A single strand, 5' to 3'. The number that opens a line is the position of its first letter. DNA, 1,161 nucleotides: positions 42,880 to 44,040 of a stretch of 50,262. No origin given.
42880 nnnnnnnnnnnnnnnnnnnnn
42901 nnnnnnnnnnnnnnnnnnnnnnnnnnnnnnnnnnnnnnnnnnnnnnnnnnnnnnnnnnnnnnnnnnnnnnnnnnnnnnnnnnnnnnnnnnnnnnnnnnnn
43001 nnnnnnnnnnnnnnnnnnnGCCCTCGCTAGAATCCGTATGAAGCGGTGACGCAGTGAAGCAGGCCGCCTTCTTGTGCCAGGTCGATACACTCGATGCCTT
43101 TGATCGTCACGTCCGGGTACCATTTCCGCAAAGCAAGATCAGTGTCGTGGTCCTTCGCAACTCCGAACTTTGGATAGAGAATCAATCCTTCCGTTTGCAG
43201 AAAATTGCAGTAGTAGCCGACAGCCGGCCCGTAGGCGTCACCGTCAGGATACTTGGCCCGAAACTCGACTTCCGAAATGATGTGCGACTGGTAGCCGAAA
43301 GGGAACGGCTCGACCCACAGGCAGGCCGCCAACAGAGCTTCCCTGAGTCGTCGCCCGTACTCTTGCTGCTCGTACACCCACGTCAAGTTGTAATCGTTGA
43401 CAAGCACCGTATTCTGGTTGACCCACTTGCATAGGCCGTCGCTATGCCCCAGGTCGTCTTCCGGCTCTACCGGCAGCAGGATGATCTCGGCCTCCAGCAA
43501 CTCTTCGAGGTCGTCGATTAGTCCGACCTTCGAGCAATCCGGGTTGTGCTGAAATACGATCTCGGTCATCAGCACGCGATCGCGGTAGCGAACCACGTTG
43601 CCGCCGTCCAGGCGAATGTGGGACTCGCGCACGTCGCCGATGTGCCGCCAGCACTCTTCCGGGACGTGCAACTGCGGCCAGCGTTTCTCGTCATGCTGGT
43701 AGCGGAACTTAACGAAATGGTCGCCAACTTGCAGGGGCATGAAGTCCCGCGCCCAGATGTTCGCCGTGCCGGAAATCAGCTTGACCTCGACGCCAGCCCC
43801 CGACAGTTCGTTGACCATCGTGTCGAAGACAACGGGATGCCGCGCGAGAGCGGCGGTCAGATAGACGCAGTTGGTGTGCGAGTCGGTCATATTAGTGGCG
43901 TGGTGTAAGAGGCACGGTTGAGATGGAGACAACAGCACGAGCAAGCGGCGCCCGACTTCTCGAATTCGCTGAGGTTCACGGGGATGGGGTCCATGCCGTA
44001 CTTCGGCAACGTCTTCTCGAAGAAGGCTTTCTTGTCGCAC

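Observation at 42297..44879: Coupled enzyme trio at the tail of the virion operon: CtlX/DDAH-like amidinotransferase-fold enzyme, agmatine-deiminase-like enzyme and PSD-family pyruvoyl decarboxylase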

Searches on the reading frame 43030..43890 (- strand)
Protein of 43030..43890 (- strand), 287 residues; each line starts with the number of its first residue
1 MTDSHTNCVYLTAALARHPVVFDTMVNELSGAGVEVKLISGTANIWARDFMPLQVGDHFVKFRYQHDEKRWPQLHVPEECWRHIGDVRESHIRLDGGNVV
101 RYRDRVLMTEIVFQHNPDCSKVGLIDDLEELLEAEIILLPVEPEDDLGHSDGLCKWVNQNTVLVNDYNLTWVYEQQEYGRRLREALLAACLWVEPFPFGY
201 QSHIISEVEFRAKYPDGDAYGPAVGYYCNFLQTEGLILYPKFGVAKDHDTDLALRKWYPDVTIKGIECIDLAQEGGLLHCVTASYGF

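Call 3: search_protein_families(library=pfam, proteins=[window:43030-43890:-], max_evalue=1)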
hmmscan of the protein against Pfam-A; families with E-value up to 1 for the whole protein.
window:43030-43890:- (287 aa): 2 families
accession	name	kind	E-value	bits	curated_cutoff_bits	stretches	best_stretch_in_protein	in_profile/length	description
PF04371.20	PAD_porph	-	5.6e-21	75.5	25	1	41-283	71-318/321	Porphyromonas-type peptidyl-arginine deiminase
PF21922.1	PBP_dimer_2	-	0.11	13.2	27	1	207-236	20-49/83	Penicillin binding protein A dimerisation domain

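Call 4: search_protein_families(library=ncbifam, proteins=[window:43030-43890:-], max_evalue=1)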
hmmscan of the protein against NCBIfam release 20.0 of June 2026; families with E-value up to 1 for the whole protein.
window:43030-43890:- (287 aa): 2 families
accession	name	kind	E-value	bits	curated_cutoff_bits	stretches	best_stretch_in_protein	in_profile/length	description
NF010070.0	PRK13551.1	subfamily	3.5e-10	39.2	483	1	115-283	179-359/365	agmatine deiminase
TIGR03380.1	agmatine_aguA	equivalog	6.8e-09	35.1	381.8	1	224-283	294-353/357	agmatine deiminase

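Call 5: search_protein_families(library=phrogs, proteins=[window:43030-43890:-], max_evalue=0.01)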
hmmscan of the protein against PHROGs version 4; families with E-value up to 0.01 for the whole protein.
window:43030-43890:- (287 aa): 0 families

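Call 9: search_solved_structures(query=window:43030-43890:-, max_evalue=0.01, show_alignments=2)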
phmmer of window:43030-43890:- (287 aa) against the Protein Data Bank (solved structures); distinct sequences matched with E-value up to 0.01: 9.
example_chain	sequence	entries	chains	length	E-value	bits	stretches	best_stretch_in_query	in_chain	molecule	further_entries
2jer_A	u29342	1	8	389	2.6e-07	33.2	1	82-283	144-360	AGMATINE DEIMINASE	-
1zbr_A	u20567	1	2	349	3e-07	33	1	94-285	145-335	conserved hypothetical protein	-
2ewo_A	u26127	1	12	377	5.9e-07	32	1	93-283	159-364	Putative agmatine deiminase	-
1xkn_A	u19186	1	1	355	1.3e-06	30.9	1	115-282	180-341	putative peptidyl-arginine deiminase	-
6nib_A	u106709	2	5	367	3.8e-06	29.4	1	113-283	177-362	Porphyromonas-type peptidyl-arginine deiminase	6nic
1vkp_A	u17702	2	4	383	0.00046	22.5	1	95-283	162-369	AGMATINE IMINOHYDROLASE | Agmatine deiminase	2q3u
3h7c_X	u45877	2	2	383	0.00046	22.5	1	95-283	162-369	Agmatine deiminase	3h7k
3hvm_A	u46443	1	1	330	0.00063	22.1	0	212-283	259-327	AGMATINE DEIMINASE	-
2cmu_A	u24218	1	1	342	0.00065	22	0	212-283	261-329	PUTATIVE PEPTIDYL-ARGININE DEIMINASE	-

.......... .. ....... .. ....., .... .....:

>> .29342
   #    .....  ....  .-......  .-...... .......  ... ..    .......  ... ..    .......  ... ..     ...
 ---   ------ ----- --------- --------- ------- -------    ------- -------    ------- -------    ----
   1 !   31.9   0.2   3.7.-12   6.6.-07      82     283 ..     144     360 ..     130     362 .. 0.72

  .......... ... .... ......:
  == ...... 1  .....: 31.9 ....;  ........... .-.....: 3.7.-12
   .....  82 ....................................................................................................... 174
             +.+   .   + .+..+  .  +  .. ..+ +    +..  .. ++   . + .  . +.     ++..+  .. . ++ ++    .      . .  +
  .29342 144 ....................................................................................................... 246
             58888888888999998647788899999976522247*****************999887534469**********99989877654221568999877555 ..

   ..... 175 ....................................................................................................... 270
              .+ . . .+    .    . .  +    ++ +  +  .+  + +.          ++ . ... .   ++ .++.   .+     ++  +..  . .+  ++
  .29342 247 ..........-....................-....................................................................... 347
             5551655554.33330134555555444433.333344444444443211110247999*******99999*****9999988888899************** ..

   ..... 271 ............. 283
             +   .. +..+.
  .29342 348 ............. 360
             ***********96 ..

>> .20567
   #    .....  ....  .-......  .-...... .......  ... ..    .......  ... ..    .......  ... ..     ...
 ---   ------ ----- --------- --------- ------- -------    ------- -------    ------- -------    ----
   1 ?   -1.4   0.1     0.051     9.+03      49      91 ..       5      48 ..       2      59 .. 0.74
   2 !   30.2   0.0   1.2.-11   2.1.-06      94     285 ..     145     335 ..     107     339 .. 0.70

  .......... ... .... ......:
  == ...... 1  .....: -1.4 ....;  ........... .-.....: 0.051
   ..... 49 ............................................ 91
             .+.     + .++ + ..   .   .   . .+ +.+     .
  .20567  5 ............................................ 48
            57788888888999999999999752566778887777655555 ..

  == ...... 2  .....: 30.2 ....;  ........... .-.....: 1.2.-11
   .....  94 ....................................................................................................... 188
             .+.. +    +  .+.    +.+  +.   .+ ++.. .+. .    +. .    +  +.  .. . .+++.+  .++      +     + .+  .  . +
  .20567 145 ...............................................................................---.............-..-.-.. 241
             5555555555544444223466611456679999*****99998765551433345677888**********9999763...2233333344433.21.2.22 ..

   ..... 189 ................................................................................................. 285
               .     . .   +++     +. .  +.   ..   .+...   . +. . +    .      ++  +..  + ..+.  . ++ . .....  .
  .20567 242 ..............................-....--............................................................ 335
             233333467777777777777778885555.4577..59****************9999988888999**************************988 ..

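Call 16: search_dna_similar(query=window:43030-43890:-, collection=phages, mode=protein, max_rows=40, max_evalue=0.001)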
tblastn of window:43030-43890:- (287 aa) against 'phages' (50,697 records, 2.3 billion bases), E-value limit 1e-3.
Records with a match: 3; places in all: 3; records where one place covers at least 80% of the query: 1.
Best place of each record, by identity: <60% 3.
By first word of the organism name: Listeria 2; Bacteriophage 1.
By host as written in the record: Listeria monocytogenes 2; - 1.
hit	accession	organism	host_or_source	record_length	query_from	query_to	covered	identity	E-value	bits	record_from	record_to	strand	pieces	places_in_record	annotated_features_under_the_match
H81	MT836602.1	Bacteriophage sp.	human fecal samples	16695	1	282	98%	27.0%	8e-18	89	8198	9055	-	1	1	record has no annotation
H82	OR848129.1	Listeria phage LM 4-14-1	Listeria monocytogenes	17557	227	282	20%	39.3%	8e-4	47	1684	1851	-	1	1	record has no annotation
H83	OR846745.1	Listeria phage LM 4-11-1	Listeria monocytogenes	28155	227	282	20%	39.3%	8e-4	47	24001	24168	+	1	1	record has no annotation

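Call 20: get_annotated_region(hit=H81, flank=9000)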
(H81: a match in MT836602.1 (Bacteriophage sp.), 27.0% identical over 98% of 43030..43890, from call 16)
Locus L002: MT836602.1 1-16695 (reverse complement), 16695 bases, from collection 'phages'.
description: UNVERIFIED: Bacteriophage sp. clone scaffold_2602 genomic sequence.
organism: Bacteriophage sp. (NCBI taxid 38018)
taxonomy: Viruses
host: -; source: human fecal samples; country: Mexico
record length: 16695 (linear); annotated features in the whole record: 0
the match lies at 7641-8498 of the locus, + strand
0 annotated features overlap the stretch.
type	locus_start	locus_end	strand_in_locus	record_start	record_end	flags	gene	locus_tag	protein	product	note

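Call 57: find_homologous_proteins(query=window:43030-43890:-, max_evalue=0.000001)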
Query window:43030-43890:- (287 aa): 144 proteins with E <= 0.000001 among 1607 candidates; the best 120 are listed.
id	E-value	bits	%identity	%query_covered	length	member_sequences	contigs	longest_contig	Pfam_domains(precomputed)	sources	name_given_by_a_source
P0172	6.9e-201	684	100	100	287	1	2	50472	PF04371.21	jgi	jgi:agmatine deiminase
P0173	1.6e-124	433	64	100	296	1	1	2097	PF04371.21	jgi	-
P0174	6.5e-105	369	55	100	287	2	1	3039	PF04371.21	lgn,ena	-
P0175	8.9e-74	266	45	99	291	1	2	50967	PF04371.21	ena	-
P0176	8.8e-72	260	46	98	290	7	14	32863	PF04371.21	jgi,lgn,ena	jgi:agmatine deiminase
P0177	2.4e-71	258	44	99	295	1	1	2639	PF04371.21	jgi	jgi:agmatine deiminase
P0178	5.4e-71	257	47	97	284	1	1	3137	PF04371.21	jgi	jgi:agmatine deiminase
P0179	1.4e-69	253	43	99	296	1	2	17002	PF04371.21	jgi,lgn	jgi:agmatine deiminase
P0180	8.8e-67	243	43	98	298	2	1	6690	PF04371.21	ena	-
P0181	8.0e-65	237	46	95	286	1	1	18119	PF04371.21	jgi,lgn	jgi:agmatine/peptidylarginine deiminase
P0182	5.4e-64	234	43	98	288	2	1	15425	PF04371.21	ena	-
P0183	3.2e-63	232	43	98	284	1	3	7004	PF04371.21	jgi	jgi:agmatine/peptidylarginine deiminase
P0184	9.3e-63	230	42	99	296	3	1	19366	PF04371.21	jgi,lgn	jgi:agmatine deiminase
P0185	1.8e-61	226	42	97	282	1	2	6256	PF04371.21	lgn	-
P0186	6.1e-61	224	42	96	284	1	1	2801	PF04371.21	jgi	jgi:agmatine deiminase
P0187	1.9e-60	223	46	83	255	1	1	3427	PF04371.21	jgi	jgi:agmatine deiminase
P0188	3.7e-59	218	43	97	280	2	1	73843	PF04371.21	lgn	-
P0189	1.8e-58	216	44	95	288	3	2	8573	PF04371.21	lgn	-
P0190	4.0e-58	215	42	98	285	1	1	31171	PF04371.21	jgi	jgi:agmatine deiminase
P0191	9.8e-58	214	40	98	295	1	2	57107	PF04371.21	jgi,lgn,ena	jgi:agmatine deiminase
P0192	4.4e-56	208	43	97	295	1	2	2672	PF04371.21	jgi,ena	jgi:agmatine/peptidylarginine deiminase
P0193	2.6e-55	206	41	95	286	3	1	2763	PF04371.21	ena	-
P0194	2.8e-55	206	41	97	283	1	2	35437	PF04371.21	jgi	jgi:agmatine deiminase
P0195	3.5e-54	202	40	100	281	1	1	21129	PF04371.21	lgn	-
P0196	4.9e-54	202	41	96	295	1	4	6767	PF04371.21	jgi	jgi:agmatine deiminase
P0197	5.5e-54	201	39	99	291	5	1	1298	PF04371.21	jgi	jgi:hypothetical protein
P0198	7.2e-53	198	36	95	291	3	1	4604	PF04371.21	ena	-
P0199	9.3e-52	194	38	96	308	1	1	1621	PF04371.21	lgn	-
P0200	6.8e-50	188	38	94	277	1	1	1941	PF04371.21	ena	-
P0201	2.7e-49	186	40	95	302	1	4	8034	PF04371.21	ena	-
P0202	4.6e-49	185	41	96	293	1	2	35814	PF04371.21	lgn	-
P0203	1.5e-48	183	40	97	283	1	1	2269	PF04371.21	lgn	-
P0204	9.6e-48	181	39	96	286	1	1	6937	PF04371.21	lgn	-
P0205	2.0e-46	176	39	96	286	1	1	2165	PF04371.21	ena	-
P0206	3.3e-45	173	40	97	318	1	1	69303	PF04371.21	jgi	jgi:agmatine deiminase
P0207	4.8e-45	172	38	98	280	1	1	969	PF04371.21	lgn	-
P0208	9.3e-43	164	36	99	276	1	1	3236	PF04371.21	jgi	jgi:agmatine deiminase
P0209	2.5e-41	160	39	81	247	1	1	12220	PF04371.21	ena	-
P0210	5.1e-41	159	35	99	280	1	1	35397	PF04371.21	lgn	-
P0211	1.7e-40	157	35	99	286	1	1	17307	PF04371.21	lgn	-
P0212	2.6e-40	156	36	97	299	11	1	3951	PF04371.21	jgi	jgi:agmatine deiminase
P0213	3.8e-40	156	36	97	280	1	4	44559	PF04371.21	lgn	-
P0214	4.5e-40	156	36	99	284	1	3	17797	PF04371.21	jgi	-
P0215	7.9e-39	152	33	100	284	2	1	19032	PF04371.21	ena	-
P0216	2.1e-38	150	34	99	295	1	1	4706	PF04371.21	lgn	-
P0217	3.4e-37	146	34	97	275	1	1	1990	PF04371.21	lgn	-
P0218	4.0e-37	146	37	93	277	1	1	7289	PF04371.21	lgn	-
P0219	8.4e-37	145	35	99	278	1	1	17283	PF04371.21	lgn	-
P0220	9.8e-37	145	33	99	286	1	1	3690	PF04371.21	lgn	-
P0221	1.5e-36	144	36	98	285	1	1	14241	PF04371.21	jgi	jgi:agmatine deiminase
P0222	2.3e-36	143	35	95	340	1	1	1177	PF04371.21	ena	-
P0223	2.9e-36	143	35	98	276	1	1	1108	PF04371.21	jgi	jgi:agmatine deiminase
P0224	9.7e-36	141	33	98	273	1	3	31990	PF04371.21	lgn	-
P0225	1.4e-34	138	35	98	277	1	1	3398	PF04371.21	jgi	jgi:agmatine deiminase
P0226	1.5e-33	134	33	98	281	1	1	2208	PF04371.21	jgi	-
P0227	6.3e-33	132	33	98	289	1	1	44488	PF04371.21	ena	-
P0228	1.3e-32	131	33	96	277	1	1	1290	PF04371.21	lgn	-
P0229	3.2e-32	130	34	98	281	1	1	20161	PF04371.21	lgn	-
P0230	2.6e-31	127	33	98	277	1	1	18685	PF04371.21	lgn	-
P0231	6.6e-31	126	33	98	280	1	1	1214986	PF04371.21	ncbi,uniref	ncbi:agmatine deiminase family protein [Flaviaesturariibacter amylovorans]|uniref:Agmatine deiminase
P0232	1.1e-30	125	34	99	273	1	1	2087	PF04371.21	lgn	-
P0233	1.2e-30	125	33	95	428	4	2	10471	PF04371.21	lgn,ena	-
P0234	2.0e-29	121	31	98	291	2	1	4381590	PF04371.21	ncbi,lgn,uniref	ncbi:agmatine deiminase family protein [Phnomibacter sp. MR]|uniref:agmatine deiminase family protei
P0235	3.8e-29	120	31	98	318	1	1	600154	PF04371.21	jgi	-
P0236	7.9e-29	119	31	97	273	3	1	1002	PF04371.21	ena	-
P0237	2.4e-28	117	31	97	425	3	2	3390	PF04371.21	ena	-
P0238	5.0e-28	116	32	95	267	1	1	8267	PF04371.21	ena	-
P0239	1.4e-27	115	32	91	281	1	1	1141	PF04371.21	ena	-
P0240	3.1e-27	114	31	97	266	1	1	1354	PF04371.21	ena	-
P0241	4.7e-27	113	33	99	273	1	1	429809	PF04371.21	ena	-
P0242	9.1e-27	112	31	98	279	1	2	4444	PF04371.21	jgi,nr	nr:agmatine deiminase family protein [Bacteroidota bacterium]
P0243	1.1e-26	112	30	97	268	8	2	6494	PF04371.21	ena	-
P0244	1.2e-26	112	36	90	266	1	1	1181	PF04371.21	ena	-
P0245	3.9e-26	110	31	95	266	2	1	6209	PF04371.21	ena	-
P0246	4.4e-26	110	31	90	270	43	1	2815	PF04371.21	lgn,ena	-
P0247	5.7e-26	109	31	97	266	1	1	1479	PF04371.21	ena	-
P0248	6.1e-26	109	31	97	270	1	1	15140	PF04371.21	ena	-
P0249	6.5e-26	109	31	97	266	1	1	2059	PF04371.21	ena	-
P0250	7.1e-26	109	31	97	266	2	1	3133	PF04371.21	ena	-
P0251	8.8e-26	109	31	97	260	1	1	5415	PF04371.21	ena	-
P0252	9.0e-26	109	29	98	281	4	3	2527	PF04371.21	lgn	-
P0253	1.3e-25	108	31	97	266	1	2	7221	PF04371.21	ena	-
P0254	2.1e-25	107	30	97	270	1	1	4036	PF04371.21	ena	-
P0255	2.3e-25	107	30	97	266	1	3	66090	PF04371.21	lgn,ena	-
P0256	2.7e-25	107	31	97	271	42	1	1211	PF04371.21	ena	-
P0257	3.0e-25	107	31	97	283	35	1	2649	PF04371.21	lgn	-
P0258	3.4e-25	107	31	97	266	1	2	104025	PF04371.21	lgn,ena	-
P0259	3.7e-25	107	31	95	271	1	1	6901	PF04371.21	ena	-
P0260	5.1e-25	106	31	97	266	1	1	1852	PF04371.21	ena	-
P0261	5.5e-25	106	31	97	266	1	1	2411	PF04371.21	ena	-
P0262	6.2e-25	106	30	97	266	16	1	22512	PF04371.21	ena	-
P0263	7.1e-25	106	32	86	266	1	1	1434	PF04371.21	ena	-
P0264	7.6e-25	106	32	98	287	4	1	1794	PF04371.21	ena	-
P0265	8.7e-25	105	31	95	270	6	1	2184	PF04371.21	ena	-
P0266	9.5e-25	105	30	97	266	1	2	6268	PF04371.21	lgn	-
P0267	1.2e-24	105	30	90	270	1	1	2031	PF04371.21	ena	-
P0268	1.3e-24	105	29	97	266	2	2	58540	PF04371.21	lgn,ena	-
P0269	1.7e-24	104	29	92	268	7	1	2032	PF04371.21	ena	-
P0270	1.8e-24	104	34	87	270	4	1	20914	PF04371.21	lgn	-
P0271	2.9e-24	104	31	97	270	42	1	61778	PF04371.21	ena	-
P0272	3.8e-24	103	31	90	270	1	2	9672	PF04371.21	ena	-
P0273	4.0e-24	103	29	97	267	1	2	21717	PF04371.21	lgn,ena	-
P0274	4.9e-24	103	30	92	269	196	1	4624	PF04371.21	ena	-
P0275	7.5e-24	102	30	97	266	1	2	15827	PF04371.21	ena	-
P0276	1.0e-23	102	29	90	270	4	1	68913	PF04371.21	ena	-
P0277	1.4e-23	102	31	97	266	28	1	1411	PF04371.21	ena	-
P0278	1.7e-23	101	30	97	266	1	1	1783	PF04371.21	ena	-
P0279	1.8e-23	101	30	90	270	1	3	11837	PF04371.21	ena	-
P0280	1.9e-23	101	29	97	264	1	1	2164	PF04371.21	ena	-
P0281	2.1e-23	101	30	97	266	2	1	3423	PF04371.21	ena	-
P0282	2.1e-23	101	30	97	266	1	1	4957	PF04371.21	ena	-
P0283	2.1e-23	101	30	97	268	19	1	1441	PF04371.21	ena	-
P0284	2.5e-23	101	30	97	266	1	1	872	PF04371.21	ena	-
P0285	3.7e-23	100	31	97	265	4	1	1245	PF04371.21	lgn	-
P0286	3.9e-23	100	30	87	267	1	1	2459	PF04371.21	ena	-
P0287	4.4e-23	100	29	95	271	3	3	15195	PF04371.21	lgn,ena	-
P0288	4.6e-23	100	31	100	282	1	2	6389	PF04371.21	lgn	-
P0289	5.2e-23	100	31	91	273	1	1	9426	PF04371.21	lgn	-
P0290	5.3e-23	100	30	97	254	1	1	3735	PF04371.21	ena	-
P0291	7.7e-23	99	31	95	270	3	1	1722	PF04371.21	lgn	-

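Call 66: predict_structure(alignment_id=A4)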
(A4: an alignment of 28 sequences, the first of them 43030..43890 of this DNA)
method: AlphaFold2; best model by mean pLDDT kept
length: 287 residues; sequences in the alignment: 28
mean_pLDDT: 94.4   pTM: 0.91
mean pLDDT of the five models: 94.4, 93.9, 93.6, 93.4, 93.1
residues with pLDDT >= 90: 242; 70-90: 41; 50-70: 4; < 50: 0
segments of 3 or more residues with pLDDT < 50: none
pLDDT, mean of each block of 10 residues (from residue 1): 95 96 98 98 97 95 91 94 93 95 97 96 98 98 88 96 95 93 98 94 76 86 92 97 95 98 97 94 96
secondary structure, 60 per line:
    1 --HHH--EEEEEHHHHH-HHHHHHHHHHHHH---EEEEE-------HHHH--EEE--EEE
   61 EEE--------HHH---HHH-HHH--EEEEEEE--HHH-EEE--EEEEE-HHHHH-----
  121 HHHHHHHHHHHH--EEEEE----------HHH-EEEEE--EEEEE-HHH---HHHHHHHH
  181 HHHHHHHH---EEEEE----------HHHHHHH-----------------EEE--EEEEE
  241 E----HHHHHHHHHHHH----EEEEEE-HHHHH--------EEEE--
elements in order: E8-12 H13-17 H19-31 E35-39 H47-50 E53-55 E58-63 E87-93 E100-102 E105-109 H111-115 H121-132 E135-139 E154-158 E161-165 H173-188 E192-196 H207-213 E231-233 E236-241 H246-257 E262-267 H269-273 E282-285

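Call 69: fold_search(model_id=the predicted structure, library=pdb)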
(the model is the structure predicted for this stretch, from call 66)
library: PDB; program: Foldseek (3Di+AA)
matches with E <= 10: 558; with E <= 0.001: 115
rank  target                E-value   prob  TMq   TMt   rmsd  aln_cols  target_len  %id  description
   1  2ewo_A                9.5e-18  1.00  0.74  0.60   5.8       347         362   16  X-ray structure of putative agmatine deiminase Q8DW17, Northeast Structural Genomics target SmR6. (released 2005-12-06)
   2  1zbr_A                1.8e-17  1.00  0.75  0.65   4.2       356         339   18  Crystal Structure of the Putative Arginine Deiminase from Porphyromonas gingivalis, Northeast Structural Genomics Targ (released 2005-04-19)
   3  2jer_D                3.0e-17  1.00  0.74  0.59   5.4       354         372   18  Agmatine deiminase of Enterococcus faecalis catalyzing its reaction. (released 2007-01-30)
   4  2ewo_H                3.7e-17  1.00  0.68  0.54   6.8       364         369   16  X-ray structure of putative agmatine deiminase Q8DW17, Northeast Structural Genomics target SmR6. (released 2005-12-06)
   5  2jer_H                6.3e-17  1.00  0.70  0.56   6.3       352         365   18  Agmatine deiminase of Enterococcus faecalis catalyzing its reaction. (released 2007-01-30)
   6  1xkn                  6.3e-17  1.00  0.71  0.59   5.2       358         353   18  Crystal Structure of the Putative Peptidyl-arginine Deiminase from Chlorobium tepidum, NESG Target CtR21 (released 2004-11-16)
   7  6nib                  7.2e-17  1.00  0.75  0.63   5.2       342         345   19  Crystal Structure of Medicago truncatula Agmatine Iminohydrolase (Deiminase) (released 2019-03-20)
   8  2jer_A                1.2e-16  1.00  0.72  0.57   5.9       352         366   18  Agmatine deiminase of Enterococcus faecalis catalyzing its reaction. (released 2007-01-30)
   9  6nic_A                1.3e-16  1.00  0.76  0.62   5.2       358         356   19  Crystal Structure of Medicago truncatula Agmatine Iminohydrolase (Deiminase) in Complex with 6-aminohexanamide (released 2019-03-20)
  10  1vkp_B                1.4e-16  1.00  0.79  0.63   4.8       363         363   17  X-RAY STRUCTURE OF GENE PRODUCT FROM ARABIDOPSIS THALIANA AT5G08170, AGMATINE IMINOHYDROLASE (released 2004-08-17)
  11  6nic_D                2.2e-16  1.00  0.77  0.63   4.8       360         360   20  Crystal Structure of Medicago truncatula Agmatine Iminohydrolase (Deiminase) in Complex with 6-aminohexanamide (released 2019-03-20)
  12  2jer_B                2.3e-16  1.00  0.75  0.60   5.3       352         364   17  Agmatine deiminase of Enterococcus faecalis catalyzing its reaction. (released 2007-01-30)
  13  1vkp_A                2.6e-16  1.00  0.76  0.61   4.6       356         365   18  X-RAY STRUCTURE OF GENE PRODUCT FROM ARABIDOPSIS THALIANA AT5G08170, AGMATINE IMINOHYDROLASE (released 2004-08-17)
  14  6nic_C                2.9e-16  1.00  0.76  0.62   5.0       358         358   19  Crystal Structure of Medicago truncatula Agmatine Iminohydrolase (Deiminase) in Complex with 6-aminohexanamide (released 2019-03-20)
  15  3h7c                  3.3e-16  1.00  0.77  0.61   5.2       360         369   17  Crystal Structure of Arabidopsis thaliana Agmatine Deiminase from Cell Free Expression (released 2009-05-26)
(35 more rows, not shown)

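Call 70: find_encoding_contigs(protein=P0258, flank=6000, max_places=2)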
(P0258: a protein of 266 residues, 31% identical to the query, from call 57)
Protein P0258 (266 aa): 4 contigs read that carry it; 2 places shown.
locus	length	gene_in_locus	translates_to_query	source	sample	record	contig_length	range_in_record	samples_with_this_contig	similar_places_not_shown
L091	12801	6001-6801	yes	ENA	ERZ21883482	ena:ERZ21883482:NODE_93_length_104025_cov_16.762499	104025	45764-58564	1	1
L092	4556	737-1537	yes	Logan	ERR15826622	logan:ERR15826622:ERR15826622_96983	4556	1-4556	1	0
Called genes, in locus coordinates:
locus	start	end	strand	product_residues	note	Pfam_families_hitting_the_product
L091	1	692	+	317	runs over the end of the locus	PF19553:DUF6076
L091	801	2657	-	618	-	-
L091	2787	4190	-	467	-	PF13191:AAA_16 (faint), PF00004:AAA, PF01434:Peptidase_M41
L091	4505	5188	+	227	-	PF08238:Sel1 (weak)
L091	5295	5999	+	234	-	-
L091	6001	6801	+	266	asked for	PF04371:PAD_porph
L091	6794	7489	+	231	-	PF14206:Cys_rich_CPCC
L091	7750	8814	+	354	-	PF00078:RVT_1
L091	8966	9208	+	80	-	PF02604:PhdYeFM_antitox (weak)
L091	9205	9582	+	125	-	PF02661:Fic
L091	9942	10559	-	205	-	PF03466:LysR_substrate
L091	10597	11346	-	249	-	PF03466:LysR_substrate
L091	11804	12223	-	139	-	-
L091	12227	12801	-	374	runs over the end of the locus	PF01168:Ala_racemase_N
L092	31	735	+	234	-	-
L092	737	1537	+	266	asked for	PF04371:PAD_porph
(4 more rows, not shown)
